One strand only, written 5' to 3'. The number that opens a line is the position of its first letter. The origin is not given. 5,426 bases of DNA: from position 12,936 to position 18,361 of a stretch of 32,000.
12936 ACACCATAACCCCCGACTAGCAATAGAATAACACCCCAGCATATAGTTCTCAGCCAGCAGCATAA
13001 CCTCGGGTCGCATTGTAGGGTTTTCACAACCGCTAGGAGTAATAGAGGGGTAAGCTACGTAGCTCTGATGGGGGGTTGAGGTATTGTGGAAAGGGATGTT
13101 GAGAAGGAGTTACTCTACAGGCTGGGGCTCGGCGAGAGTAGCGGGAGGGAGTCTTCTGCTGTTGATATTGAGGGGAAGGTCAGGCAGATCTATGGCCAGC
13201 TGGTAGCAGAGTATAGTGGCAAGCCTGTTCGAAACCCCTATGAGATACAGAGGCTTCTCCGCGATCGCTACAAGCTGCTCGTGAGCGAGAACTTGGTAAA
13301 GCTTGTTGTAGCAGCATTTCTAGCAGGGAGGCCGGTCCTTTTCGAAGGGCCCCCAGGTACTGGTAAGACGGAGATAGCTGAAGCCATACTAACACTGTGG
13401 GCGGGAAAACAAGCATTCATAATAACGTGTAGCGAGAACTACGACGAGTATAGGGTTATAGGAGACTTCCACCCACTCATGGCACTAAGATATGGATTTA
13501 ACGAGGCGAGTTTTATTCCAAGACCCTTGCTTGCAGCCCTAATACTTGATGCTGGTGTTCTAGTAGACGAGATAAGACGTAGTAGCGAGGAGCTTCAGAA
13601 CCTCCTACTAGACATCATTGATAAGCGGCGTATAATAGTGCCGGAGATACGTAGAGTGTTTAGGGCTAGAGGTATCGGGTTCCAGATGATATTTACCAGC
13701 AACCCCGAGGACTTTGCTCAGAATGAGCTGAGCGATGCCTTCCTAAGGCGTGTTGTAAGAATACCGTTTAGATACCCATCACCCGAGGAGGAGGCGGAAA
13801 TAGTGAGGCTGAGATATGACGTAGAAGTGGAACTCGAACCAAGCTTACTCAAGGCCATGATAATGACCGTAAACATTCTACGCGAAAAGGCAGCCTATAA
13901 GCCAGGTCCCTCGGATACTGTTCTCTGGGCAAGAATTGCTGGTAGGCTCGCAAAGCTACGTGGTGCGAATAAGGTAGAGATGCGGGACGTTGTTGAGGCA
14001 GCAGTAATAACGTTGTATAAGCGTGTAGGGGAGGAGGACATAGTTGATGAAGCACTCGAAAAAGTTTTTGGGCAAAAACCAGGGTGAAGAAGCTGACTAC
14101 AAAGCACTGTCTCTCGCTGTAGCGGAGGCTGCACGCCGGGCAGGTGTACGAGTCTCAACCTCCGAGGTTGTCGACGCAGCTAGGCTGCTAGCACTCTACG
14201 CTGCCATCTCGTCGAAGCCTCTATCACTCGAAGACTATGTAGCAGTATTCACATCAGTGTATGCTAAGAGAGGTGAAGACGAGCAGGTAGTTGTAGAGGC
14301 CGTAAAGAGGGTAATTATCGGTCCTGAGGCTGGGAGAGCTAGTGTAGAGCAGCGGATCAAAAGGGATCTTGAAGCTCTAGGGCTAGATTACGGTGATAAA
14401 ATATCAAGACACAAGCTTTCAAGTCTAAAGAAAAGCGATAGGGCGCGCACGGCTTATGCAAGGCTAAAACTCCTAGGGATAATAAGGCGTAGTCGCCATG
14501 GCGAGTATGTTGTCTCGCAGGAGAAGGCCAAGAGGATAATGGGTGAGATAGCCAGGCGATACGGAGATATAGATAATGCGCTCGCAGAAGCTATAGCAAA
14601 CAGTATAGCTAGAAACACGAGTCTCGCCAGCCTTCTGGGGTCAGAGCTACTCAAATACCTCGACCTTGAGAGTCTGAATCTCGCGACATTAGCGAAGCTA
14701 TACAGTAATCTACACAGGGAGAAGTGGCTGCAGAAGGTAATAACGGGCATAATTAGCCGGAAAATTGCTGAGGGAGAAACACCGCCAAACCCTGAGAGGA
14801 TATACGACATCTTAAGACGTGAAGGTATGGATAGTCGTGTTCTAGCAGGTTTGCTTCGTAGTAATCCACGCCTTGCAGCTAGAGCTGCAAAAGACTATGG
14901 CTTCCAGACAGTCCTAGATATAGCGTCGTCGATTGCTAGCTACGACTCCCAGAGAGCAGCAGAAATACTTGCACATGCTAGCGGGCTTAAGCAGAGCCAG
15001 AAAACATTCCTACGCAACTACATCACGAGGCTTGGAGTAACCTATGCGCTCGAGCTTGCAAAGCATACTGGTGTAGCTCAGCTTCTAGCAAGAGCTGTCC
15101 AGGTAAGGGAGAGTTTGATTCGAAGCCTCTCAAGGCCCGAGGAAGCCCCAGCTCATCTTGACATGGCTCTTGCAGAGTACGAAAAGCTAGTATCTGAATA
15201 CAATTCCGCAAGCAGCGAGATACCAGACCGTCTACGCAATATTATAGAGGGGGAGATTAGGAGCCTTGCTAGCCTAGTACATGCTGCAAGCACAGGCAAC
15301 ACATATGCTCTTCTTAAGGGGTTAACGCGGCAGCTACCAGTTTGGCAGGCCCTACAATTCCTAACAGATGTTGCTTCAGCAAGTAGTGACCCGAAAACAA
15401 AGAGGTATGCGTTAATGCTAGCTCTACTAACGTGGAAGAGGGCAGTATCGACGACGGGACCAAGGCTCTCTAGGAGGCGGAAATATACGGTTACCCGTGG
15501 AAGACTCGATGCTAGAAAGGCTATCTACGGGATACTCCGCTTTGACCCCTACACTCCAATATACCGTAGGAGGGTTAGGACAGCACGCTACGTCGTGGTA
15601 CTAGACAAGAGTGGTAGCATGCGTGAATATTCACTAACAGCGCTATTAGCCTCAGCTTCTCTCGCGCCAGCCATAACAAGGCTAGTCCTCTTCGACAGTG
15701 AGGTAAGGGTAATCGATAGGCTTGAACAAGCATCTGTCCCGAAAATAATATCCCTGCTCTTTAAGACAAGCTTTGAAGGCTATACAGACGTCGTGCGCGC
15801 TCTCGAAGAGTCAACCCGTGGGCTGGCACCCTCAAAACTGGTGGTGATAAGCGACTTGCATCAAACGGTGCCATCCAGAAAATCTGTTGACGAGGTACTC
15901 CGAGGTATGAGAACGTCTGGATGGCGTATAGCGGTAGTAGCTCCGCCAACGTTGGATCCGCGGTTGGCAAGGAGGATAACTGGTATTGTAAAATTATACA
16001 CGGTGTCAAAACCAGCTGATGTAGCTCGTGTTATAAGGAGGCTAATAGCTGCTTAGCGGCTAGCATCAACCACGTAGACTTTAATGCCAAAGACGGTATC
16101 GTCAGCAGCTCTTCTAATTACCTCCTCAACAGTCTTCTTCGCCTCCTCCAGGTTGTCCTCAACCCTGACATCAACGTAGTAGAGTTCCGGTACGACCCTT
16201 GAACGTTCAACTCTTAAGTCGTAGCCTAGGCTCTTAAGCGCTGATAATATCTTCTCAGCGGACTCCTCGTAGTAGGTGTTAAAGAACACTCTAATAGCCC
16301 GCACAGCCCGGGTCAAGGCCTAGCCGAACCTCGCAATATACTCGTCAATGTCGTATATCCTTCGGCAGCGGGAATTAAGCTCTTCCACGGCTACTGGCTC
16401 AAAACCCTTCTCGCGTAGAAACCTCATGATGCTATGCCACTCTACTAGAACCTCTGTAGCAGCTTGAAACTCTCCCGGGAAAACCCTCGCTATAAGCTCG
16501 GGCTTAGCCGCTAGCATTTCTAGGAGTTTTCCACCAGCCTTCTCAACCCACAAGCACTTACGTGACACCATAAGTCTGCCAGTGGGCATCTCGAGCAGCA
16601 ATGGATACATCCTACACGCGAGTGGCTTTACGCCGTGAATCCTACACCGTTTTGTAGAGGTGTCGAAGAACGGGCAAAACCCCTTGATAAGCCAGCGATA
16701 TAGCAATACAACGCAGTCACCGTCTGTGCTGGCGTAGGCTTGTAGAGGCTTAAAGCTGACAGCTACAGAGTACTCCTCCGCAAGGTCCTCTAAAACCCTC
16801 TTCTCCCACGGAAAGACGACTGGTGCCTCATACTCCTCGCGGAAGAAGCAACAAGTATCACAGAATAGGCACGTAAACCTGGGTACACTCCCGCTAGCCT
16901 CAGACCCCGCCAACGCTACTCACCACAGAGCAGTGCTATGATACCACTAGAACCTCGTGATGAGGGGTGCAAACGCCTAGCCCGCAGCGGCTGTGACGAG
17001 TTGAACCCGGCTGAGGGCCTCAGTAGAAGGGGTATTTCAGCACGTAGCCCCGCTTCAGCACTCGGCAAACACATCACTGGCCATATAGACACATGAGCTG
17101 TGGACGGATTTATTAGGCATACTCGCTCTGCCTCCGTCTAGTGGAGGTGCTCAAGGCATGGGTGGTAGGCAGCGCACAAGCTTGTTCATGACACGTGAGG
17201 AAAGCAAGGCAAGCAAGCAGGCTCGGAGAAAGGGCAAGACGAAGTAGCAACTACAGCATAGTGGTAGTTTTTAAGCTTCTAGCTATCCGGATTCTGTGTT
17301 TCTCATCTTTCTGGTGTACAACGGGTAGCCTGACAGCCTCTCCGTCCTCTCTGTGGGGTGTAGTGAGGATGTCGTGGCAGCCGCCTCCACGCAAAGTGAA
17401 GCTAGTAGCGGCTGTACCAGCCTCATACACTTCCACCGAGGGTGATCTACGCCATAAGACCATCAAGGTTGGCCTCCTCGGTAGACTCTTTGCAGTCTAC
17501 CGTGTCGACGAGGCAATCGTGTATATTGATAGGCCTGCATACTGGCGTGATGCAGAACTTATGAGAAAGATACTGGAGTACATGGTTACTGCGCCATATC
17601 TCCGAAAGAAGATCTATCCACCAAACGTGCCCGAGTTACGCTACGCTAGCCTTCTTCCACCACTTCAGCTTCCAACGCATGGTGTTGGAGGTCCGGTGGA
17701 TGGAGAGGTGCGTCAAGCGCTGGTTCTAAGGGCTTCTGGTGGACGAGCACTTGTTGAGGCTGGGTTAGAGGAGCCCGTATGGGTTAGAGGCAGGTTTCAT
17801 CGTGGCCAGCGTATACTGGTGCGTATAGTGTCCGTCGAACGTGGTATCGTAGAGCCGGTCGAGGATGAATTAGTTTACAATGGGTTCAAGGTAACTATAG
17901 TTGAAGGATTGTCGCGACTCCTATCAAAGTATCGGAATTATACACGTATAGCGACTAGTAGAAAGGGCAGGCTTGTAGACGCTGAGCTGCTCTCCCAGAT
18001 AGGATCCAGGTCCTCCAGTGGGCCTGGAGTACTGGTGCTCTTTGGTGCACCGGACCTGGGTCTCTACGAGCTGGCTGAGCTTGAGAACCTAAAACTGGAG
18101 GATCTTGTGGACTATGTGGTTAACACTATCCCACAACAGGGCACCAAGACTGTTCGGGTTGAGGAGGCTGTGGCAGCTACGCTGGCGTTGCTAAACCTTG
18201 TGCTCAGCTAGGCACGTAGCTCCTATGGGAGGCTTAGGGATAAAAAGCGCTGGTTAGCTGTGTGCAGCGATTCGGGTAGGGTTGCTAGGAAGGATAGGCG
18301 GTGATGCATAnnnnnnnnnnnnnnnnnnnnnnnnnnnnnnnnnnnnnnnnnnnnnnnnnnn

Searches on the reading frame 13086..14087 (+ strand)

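Call 64: search_protein_families(library=pfam, proteins=[window:13086-14087:+], max_evalue=0.00001)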
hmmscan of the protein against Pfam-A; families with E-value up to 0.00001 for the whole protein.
window:13086-14087:+ (333 aa): 1 family
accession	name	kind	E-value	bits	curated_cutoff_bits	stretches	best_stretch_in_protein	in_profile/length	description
PF07728.20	AAA_5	-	2.9e-18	66.6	22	1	83-222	1-138/139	AAA domain (dynein-related subfamily)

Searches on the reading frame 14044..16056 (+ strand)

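Call 64: search_protein_families(library=pfam, proteins=[window:14044-16056:+], max_evalue=0.00001)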
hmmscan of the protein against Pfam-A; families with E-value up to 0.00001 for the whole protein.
window:14044-16056:+ (670 aa): 1 family
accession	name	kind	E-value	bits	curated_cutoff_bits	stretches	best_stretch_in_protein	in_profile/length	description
PF05762.20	VWA_CoxE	-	2e-15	57.3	26.4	1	467-645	4-200/222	VWA domain containing CoxE-like protein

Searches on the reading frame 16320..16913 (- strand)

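Call 64: search_protein_families(library=pfam, proteins=[window:16320-16913:-], max_evalue=0.00001)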
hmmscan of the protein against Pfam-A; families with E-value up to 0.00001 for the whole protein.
window:16320-16913:- (197 aa): 1 family
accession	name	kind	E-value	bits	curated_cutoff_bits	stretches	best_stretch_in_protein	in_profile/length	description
PF03692.20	CxxCxxCC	-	8.2e-08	33.3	23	1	15-106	2-72/85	Putative zinc- or iron-chelating domain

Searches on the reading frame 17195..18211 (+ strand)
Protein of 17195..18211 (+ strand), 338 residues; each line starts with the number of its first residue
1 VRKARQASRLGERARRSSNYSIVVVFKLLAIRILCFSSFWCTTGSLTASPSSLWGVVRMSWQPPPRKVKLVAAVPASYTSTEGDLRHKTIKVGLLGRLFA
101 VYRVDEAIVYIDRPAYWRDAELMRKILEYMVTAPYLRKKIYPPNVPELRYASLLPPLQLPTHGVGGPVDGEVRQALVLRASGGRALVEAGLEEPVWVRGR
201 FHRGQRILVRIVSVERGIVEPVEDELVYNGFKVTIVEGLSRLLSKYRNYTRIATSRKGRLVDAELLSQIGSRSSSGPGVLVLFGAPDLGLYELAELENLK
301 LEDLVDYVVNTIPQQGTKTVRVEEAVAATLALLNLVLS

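Call 64: search_protein_families(library=pfam, proteins=[window:17195-18211:+], max_evalue=0.00001)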
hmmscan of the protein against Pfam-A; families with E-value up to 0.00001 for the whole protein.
window:17195-18211:+ (338 aa): 1 family
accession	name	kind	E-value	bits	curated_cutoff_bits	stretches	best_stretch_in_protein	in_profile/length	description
PF02598.22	Methyltrn_RNA_3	-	3.4e-44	152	27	1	72-333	4-302/302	Putative RNA methyltransferase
